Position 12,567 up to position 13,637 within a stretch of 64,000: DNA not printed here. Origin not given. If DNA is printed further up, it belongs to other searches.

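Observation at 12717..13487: Stand-alone HEPN (Abi_C-type) protein with an uncharacterised N-terminal domain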

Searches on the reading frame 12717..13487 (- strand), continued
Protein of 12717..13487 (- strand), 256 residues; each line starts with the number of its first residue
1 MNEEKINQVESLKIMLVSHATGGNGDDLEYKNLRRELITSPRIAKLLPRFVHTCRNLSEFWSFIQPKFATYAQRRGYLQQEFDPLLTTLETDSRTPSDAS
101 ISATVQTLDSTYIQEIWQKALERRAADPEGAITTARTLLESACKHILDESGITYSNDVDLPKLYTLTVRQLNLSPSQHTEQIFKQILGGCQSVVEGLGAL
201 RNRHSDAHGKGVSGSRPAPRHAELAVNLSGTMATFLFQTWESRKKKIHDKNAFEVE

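Call 16: find_encoding_contigs(protein=P0085, flank=6000, max_places=3)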
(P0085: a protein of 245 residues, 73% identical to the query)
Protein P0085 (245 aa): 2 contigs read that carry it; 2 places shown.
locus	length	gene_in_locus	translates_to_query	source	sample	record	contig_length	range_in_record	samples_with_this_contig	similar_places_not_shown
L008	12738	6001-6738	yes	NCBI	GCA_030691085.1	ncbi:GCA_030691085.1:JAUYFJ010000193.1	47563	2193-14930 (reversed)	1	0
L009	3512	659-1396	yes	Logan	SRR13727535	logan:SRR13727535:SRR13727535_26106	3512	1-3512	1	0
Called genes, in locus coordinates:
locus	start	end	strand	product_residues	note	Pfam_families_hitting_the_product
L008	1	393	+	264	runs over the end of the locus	PF03372:Exo_endo_phos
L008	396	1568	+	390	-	PF11495:TrmB_EBD_N (faint), PF13091:PLDc_2, PF00614:PLDc (faint), PF13091:PLDc_2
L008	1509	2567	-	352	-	PF00749:tRNA-synt_1c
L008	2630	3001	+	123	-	PF00085:Thioredoxin, PF04756:OST3_OST6 (weak), PF14595:Thioredoxin_9 (weak), PF13098:Thioredoxin_2 (weak), PF13905:Thioredoxin_8 (faint)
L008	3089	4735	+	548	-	PF12161:HsdM_N, PF02384:N6_Mtase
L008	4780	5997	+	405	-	PF01420:Methylase_S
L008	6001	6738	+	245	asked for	PF14355:Abi_C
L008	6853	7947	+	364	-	PF09952:AbiEi_2 (faint)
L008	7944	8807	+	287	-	-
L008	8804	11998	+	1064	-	PF04313:HSDR_N, PF04851:ResIII, PF18766:SWI2_SNF2, PF22679:T1R_D3-like, PF11867:T1RH-like_C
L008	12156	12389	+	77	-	-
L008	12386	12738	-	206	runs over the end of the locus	-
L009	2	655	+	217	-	?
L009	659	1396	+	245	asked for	PF14355:Abi_C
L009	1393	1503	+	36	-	-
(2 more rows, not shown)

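Call 17: find_encoding_contigs(protein=P0070, flank=6000, max_places=3)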
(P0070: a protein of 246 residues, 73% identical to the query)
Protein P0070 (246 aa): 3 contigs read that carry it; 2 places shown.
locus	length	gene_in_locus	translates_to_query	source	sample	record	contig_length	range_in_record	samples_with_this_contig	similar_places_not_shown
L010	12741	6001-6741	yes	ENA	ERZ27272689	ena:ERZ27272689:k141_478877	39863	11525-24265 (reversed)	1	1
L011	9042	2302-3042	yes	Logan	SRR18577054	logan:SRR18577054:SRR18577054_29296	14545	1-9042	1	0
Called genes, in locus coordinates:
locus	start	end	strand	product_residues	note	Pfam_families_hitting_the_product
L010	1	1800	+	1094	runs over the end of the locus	PF00580:UvrD-helicase, PF13245:AAA_19 (weak), PF13361:UvrD_C, PF13538:UvrD_C_2 (faint), PF12705:PDDEXK_1 (weak)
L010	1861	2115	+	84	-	-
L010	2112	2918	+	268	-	PF02900:LigB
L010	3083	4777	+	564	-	PF12161:HsdM_N, PF02384:N6_Mtase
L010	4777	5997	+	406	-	PF01420:Methylase_S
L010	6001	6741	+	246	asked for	PF14355:Abi_C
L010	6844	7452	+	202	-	PF19570:DUF6088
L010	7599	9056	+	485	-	PF04326:SLFN_AlbA_2, PF13749:HATPase_c_4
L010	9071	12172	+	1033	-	PF04313:HSDR_N, PF04851:ResIII, PF18766:SWI2_SNF2, PF22679:T1R_D3-like, PF11867:T1RH-like_C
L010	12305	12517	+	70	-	PF12843:QSregVF_b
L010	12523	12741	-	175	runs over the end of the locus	PF12276:DUF3617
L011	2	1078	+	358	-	?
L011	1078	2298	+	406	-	PF01420:Methylase_S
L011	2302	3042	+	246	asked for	PF14355:Abi_C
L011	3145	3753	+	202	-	PF19570:DUF6088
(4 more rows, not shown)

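Call 18: search_protein_representatives(protein=window:12717-13487:-)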
Query: 256 residues. Proteins with E-value up to 0.001 (for the whole library): 3912; up to 1e-10: 2002; up to 1e-30: 519. The best 150 are listed.
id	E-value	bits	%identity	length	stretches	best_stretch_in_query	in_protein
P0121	4.9e-86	304.7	56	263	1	3-245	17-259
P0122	1.4e-79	283.6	53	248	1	3-243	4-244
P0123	2.7e-79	282.7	55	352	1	6-245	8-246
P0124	1.2e-78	280.6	54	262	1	7-244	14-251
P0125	3.5e-76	272.5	54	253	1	8-242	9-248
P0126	9.7e-76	271.0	53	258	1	3-244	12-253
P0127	7.8e-75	268.0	51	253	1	3-250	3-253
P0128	1.3e-74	267.4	53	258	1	12-249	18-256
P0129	5.3e-74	265.3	50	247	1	5-244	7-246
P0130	7.3e-74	264.9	49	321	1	3-252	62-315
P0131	2.8e-73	262.9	51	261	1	6-244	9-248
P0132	2.1e-72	260.1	48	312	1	6-244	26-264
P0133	9.5e-71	254.7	51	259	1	5-245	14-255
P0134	3.1e-70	253.0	51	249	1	9-246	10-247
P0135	1.4e-69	250.9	49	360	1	7-246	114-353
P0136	1.5e-69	250.7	52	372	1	3-246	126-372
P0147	4.7e-67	242.6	50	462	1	6-245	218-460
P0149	5.2e-66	239.2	49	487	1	8-246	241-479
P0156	4.0e-64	233.0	59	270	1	75-250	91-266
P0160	1.7e-62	227.6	48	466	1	8-241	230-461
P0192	1.1e-58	215.2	62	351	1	87-245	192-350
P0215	4.6e-57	209.9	65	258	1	98-248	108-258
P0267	2.2e-52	194.5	46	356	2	109-242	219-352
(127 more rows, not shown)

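Call 30: predict_structure(alignment_id=A1)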
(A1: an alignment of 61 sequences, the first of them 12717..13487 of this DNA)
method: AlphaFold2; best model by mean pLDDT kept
length: 256 residues; sequences in the alignment: 61
mean_pLDDT: 94.1   pTM: 0.77
mean pLDDT of the five models: 94.1, 93.2, 92.7, 92.1, 91.3
residues with pLDDT >= 90: 219; 70-90: 30; 50-70: 7; < 50: 0
segments of 3 or more residues with pLDDT < 50: none
pLDDT, mean of each block of 10 residues (from residue 1): 91 98 97 98 95 98 98 98 95 83 92 96 94 97 98 97 98 96 97 95 73 84 96 97 94 83
secondary structure, 60 per line:
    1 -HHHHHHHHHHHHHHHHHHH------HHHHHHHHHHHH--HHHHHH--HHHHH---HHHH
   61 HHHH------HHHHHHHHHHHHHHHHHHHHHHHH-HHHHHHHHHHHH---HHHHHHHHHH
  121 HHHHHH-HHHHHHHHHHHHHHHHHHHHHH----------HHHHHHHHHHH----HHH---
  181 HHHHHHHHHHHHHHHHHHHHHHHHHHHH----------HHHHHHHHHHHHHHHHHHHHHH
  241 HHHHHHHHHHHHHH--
elements in order: H2-20 H27-38 H41-46 H49-53 H57-64 H71-94 H96-107 H111-126 H128-149 H160-170 H181-208 H219-254

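Call 36: find_related_loci(query=A2, collection=genome_contigs, flank=10000)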
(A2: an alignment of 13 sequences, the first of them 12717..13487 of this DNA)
Query A2 (256 aa) in genome_contigs; peptide patterns used: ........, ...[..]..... (x = any residue, [..] = any of these).
80 stretches matched a pattern; 57 encode a relative of the query (tblastn E <= 1e-3); 57 distinct loci.
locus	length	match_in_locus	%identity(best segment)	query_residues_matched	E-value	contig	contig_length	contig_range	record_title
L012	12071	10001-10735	78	1-245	4e-136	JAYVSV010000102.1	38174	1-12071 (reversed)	MAG: Verrucomicrobiota bacterium isolate GL74_DN_metabat_45 GL74_DN_metabat_45_101, whole genome shotgun sequence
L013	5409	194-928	74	1-245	1e-129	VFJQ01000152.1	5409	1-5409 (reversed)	MAG: Verrucomicrobia bacterium isolate Bin_38_5 c_000001648372, whole genome shotgun sequence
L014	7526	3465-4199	76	1-245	2e-128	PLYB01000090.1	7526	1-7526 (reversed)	MAG: Gallionellaceae bacterium isolate palsa_1006 73.20120700_P3D.316_contig_262954, whole genome shotgun sequence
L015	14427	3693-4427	74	1-245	4e-126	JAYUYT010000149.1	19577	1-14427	MAG: Nitrosospira sp. isolate GL139_UP_metabat_62 GL139_UP_metabat_62_148, whole genome shotgun sequence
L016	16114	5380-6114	74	1-245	1e-125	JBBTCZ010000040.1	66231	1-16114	MAG: Pseudomonadota bacterium isolate H41-bin191_1 H41_bin191_1_000000000040, whole genome shotgun sequence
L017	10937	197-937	73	1-247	1e-124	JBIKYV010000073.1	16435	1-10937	MAG: Prosthecobacter sp. isolate ME2015-10-15_3300034096_group6_bin50 Rohwer_bin2785_scaffold_1889_c1, whole genome shot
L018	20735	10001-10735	72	1-245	3e-124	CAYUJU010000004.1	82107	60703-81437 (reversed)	MAG TPA_asm: uncultured Methylobacillus sp. isolate SRP278314_co2_286 genome assembly, contig: NODE_502_length_82107_cov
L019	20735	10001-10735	70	1-245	2e-122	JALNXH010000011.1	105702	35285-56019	MAG: Rhodocyclaceae bacterium isolate SO_2016_LW3 bin 42 scaffold00279_LW162_2016, whole genome shotgun sequence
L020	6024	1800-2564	70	1-252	8e-122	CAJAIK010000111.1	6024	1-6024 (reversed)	MAG: uncultured Chlorobiaceae bacterium isolate E-4_bin-114 genome assembly, contig: bin-114:111/128, whole genome shotg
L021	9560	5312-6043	73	1-244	1e-121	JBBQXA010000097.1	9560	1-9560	MAG: Burkholderiales bacterium isolate Co_metawrap_2090 Cmw_2090_k141_18103477_length_9560_cov_7.7598, whole genome shot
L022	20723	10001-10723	67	6-245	3e-112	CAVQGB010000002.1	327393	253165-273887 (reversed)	MAG: uncultured Verrucomicrobiae bacterium isolate MFD05502.bin.2.110 genome assembly, contig: contig_13127, whole genom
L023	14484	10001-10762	65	1-250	1e-110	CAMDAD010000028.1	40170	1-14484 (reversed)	MAG: Akkermansia muciniphila isolate ME-21oct19-55 genome assembly, contig: ME-21oct19-C1225, whole genome shotgun seque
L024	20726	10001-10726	67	1-243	3e-108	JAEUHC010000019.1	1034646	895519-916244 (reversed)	MAG: Opitutaceae bacterium isolate new MAG-7 k141_1300164, whole genome shotgun sequence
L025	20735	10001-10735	60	1-245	4e-106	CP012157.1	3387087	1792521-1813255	Betaproteobacteria bacterium UKL13-2 chromosome, complete genome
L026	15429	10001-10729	59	2-244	2e-97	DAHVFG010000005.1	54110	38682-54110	MAG TPA_asm: Chloroflexi bacterium isolate clean1712 NODE_5_length_54110_cov_9.303596, whole genome shotgun sequence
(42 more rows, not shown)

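Call 52: search_protein_families(library=pfam, alignment_id=A5, max_evalue=0.00001)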
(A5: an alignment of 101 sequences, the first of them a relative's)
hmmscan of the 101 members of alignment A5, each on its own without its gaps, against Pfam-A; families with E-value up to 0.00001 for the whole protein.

A. member 1, L012:9441-9734:- (98 aa): 0 families

B. families by the number of members that match (of 101 scanned): 67 families (the first 25 are shown)
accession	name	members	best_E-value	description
PF01420.25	Methylase_S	8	9.5e-37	Type I restriction modification DNA specificity domain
PF05685.18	Uma2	4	6.1e-19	Putative restriction endonuclease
PF04851.21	ResIII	3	1.7e-36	Type III restriction enzyme, res subunit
PF00271.37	Helicase_C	3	2e-16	Helicase conserved C-terminal domain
PF00270.35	DEAD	3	1.1e-10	DEAD/DEAH box helicase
PF13424.12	TPR_12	3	3.2e-10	Tetratricopeptide repeat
PF00478.31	IMPDH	2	5.8e-120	IMP dehydrogenase / GMP reductase domain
PF02384.22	N6_Mtase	2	2.5e-79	N-6 DNA Methylase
PF08867.16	FRG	2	4.2e-22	FRG domain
PF04326.19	SLFN_AlbA_2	2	1.3e-21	Schlafen, AlbA_2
PF12161.14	HsdM_N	2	4.8e-19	HsdM N-terminal domain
PF18766.7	SWI2_SNF2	2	1.1e-18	SWI2/SNF2 ATPase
PF13749.12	HATPase_c_4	2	7.8e-16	Putative ATP-dependent DNA helicase recG C-terminal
PF13560.12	HTH_31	2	4.5e-13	Helix-turn-helix domain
PF01381.28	HTH_3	2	5.1e-12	Helix-turn-helix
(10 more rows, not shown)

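Call 53: search_protein_families(library=pfam, alignment_id=A6, max_evalue=0.00001)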
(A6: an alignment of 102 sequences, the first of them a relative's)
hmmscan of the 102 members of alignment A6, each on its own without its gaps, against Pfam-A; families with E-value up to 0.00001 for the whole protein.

A. member 1, L012:10870-11682:- (271 aa): 0 families

B. families by the number of members that match (of 102 scanned): 90 families (the first 25 are shown)
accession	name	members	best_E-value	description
PF13646.12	HEAT_2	4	1.8e-33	HEAT repeats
PF02985.28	HEAT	4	2.3e-29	HEAT repeat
PF13513.12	HEAT_EZ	4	3.8e-25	HEAT-like repeat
PF00078.32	RVT_1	4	1.1e-19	Reverse transcriptase (RNA-dependent DNA polymerase)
PF03130.22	HEAT_PBS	4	1.1e-14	PBS lyase HEAT-like repeat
PF00514.29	Arm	4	2.9e-14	Armadillo/beta-catenin-like repeat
PF12717.13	Cnd1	4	5e-14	non-SMC mitotic condensation complex subunit 1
PF25767.1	ARM_TBCD_2nd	4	1.2e-09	Tubulin-specific chaperone D-like, ARM repeats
PF04313.20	HSDR_N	3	8.2e-41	Type I restriction enzyme R protein N terminus (HSDR_N)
PF13749.12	HATPase_c_4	3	8.3e-26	Putative ATP-dependent DNA helicase recG C-terminal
PF04326.19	SLFN_AlbA_2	3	1.1e-22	Schlafen, AlbA_2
PF18766.7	SWI2_SNF2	2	4.6e-71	SWI2/SNF2 ATPase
PF11867.13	T1RH-like_C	2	2.1e-37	Type I restriction enzyme HindI endonuclease subunit-like, C-terminal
PF19570.5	DUF6088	2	1e-34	Family of unknown function (DUF6088)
PF04471.18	Mrr_cat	2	3.1e-26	Restriction endonuclease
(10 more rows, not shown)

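Call 57: search_dna_similar(query=window:12717-13487:-, collection=plasmids, mode=protein, max_rows=30)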
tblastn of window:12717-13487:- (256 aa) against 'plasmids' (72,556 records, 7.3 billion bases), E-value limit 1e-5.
Records with a match: 201; places in all: 204; records where one place covers at least 80% of the query: 21.
Best place of each record, by identity: <60% 201.
By first word of the organism name: Enterobacter 57; Klebsiella 24; Burkholderia 12; Acinetobacter 11; Rhizobium 7; Providencia 6; Pseudomonas 5; Paracoccus 5; Escherichia 4; Azospirillum 3; and 45 more.
By predicted mobility (MOB-suite, as given by PLSDB): non-mobilizable 86; conjugative 83; mobilizable 32.
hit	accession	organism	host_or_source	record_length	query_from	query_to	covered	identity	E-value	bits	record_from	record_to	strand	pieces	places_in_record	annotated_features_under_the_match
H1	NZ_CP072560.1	Pseudomonas sp. BYT-1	activated sludge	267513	8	246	93%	57.3%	3e-90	298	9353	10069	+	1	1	abortive infection family protein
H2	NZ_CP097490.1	Pseudomonas sp. BYT-5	wastewater treatment tank,soil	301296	8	246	93%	57.3%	3e-90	298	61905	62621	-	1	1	abortive infection family protein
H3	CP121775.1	Burkholderia gladioli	-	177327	1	245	96%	53.9%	2e-87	290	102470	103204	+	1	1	record has no annotation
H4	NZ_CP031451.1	Burkholderia gladioli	Lagria villosa,Whole organism,Female ...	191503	1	245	96%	53.5%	1e-86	288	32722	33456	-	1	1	abortive infection family protein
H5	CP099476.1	Roseomonas mucosa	Human skin,single cell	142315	3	249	96%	51.4%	1e-77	261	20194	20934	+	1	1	abortive infection family protein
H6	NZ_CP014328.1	Falsihalocynthiibacter arcticus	such as cell culture,marine sediment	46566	8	245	93%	50.6%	6e-71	243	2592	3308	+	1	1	abortive infection family protein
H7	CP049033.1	Rhodobacteraceae bacterium SC52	Apostichopus japonicus,pure ...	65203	6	246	94%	49.2%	2e-70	241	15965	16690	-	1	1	abortive infection family protein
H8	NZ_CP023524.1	Burkholderia gladioli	Onion,onion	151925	47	243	77%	59.9%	1e-77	262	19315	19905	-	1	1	abortive infection family protein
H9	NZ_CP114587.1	Salinivibrio kushneri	-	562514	3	244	95%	48.6%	1e-76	259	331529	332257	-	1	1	abortive infection family protein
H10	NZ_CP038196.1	Paracoccus versutus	single cell,soil adjacent to the roots ...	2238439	6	246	94%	48.8%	8e-70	239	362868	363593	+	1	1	none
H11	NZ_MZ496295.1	Paracoccus sp. (in: a-proteobacteria)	-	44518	5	243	93%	49.2%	1e-70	241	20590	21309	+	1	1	abortive infection family protein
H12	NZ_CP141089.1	Escherichia coli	Homo sapiens,Infected Human Urine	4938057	11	244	91%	49.6%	3e-69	238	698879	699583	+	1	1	none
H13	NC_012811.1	Methylorubrum extorquens AM1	-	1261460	1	245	96%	47.2%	2e-70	241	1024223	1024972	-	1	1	none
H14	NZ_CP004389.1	Thalassospira xiamenensis M-5 = DSM 17429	surface seawater from the sea close to ...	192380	1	246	96%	46.4%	2e-62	218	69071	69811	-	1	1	abortive infection family protein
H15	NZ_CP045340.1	Vibrio sp. THAF190c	pure culture,Surface of a polyethylene ...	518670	6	239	91%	48.7%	3e-69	238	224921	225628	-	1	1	abortive infection family protein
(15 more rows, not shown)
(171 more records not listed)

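Call 58: search_dna_similar(query=window:12717-13487:-, collection=phages, mode=protein, max_rows=20)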
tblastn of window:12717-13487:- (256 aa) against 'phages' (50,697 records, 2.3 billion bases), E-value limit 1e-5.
Records with a match: 4; places in all: 4; records where one place covers at least 80% of the query: 0.
Best place of each record, by identity: <60% 4.
By first word of the organism name: Bacteriophage 2; Escherichia 2.
By host as written in the record: - 4.
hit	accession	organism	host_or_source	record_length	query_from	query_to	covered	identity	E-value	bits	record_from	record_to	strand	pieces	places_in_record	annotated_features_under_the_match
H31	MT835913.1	Bacteriophage sp.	human fecal samples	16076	84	244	63%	51.6%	6e-47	172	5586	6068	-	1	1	record has no annotation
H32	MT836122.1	Bacteriophage sp.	human fecal samples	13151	92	250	62%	31.1%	2e-17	87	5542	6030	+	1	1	record has no annotation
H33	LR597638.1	Escherichia phage ESSI2_ev040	-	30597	117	246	51%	31.5%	7e-14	77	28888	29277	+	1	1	HrpA, ATP-dependent RNA helicase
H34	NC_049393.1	Escherichia phage ESSI2_ev040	-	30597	117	246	51%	31.5%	7e-14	77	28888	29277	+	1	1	abortive infection family protein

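Call 74: search_protein_families(library=pfam, proteins=[P0192, P0215, P0156, P0267, P0135, P0136, P0147, P0149, P0123, P0160], max_evalue=0.01)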
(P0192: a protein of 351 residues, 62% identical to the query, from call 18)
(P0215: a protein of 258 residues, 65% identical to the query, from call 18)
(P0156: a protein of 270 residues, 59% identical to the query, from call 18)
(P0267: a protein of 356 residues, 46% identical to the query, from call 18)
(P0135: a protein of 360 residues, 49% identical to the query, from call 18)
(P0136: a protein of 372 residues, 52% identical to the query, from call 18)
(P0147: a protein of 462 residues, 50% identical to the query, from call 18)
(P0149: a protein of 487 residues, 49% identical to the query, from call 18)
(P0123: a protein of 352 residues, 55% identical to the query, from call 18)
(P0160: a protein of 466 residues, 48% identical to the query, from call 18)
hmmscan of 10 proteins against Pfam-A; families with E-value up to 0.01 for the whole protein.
P0192 (351 aa): 1 family
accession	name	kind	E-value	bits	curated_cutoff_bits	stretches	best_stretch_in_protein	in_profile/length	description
PF14355.11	Abi_C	-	5.7e-21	74.8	24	1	268-342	3-82/83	Abortive infection C-terminus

P0215 (258 aa): 1 family
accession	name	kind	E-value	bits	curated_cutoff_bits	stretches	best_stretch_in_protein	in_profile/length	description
PF14355.11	Abi_C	-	4e-23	81.7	24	1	171-247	1-82/83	Abortive infection C-terminus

P0156 (270 aa): 1 family
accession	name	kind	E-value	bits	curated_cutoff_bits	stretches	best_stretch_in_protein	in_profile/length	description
PF14355.11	Abi_C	-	1.2e-21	77.1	24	1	177-253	1-82/83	Abortive infection C-terminus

P0267 (356 aa): 1 family
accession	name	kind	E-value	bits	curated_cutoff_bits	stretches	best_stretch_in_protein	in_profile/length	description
PF14355.11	Abi_C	-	3.3e-21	75.6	24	1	273-347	3-82/83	Abortive infection C-terminus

P0135 (360 aa): 2 families
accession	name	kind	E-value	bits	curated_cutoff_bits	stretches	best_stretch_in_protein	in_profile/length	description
PF01807.25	Zn_ribbon_DnaG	-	5.7e-32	109.9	24.9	1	4-96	2-96/98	CHC2 zinc finger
PF14355.11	Abi_C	-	4.5e-20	72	24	1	268-344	1-82/83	Abortive infection C-terminus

P0136 (372 aa): 1 family
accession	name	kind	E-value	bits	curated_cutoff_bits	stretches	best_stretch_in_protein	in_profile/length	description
PF14355.11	Abi_C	-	1.5e-21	76.7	24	1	287-364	1-83/83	Abortive infection C-terminus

P0147 (462 aa): 1 family
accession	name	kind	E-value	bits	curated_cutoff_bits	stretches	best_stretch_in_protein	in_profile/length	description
PF14355.11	Abi_C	-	1.1e-21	77.1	24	1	377-452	2-82/83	Abortive infection C-terminus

P0149 (487 aa): 2 families
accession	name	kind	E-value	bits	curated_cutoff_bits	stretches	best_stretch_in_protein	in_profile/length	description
PF14355.11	Abi_C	-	3.3e-18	66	24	1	395-471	2-83/83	Abortive infection C-terminus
PF00012.26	HSP70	-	1.4e-12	47.1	20.6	1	7-186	390-570/599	Hsp70 protein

P0123 (352 aa): 1 family
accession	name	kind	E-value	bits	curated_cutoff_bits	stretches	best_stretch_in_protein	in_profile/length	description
PF14355.11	Abi_C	-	2e-19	69.9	24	1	168-238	7-82/83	Abortive infection C-terminus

P0160 (466 aa): 1 family
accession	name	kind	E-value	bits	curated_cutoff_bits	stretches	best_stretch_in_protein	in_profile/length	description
PF14355.11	Abi_C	-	1.3e-19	70.5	24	1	381-457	1-82/83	Abortive infection C-terminus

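Call 75: get_annotated_region(hit=H12, flank=9000)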
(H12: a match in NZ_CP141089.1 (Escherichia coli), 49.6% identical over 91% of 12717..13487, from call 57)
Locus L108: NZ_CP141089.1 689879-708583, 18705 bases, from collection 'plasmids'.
description: Escherichia coli strain KE47 plasmid unnamed1, complete sequence
organism: Escherichia coli (NCBI taxid 562)
taxonomy: Bacteria; Pseudomonadota; Gammaproteobacteria; Enterobacterales; Enterobacteriaceae; Escherichia; Escherichia coli
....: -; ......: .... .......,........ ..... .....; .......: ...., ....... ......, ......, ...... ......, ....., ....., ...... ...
typing (MOB-suite, as given by PLSDB): non-mobilizable
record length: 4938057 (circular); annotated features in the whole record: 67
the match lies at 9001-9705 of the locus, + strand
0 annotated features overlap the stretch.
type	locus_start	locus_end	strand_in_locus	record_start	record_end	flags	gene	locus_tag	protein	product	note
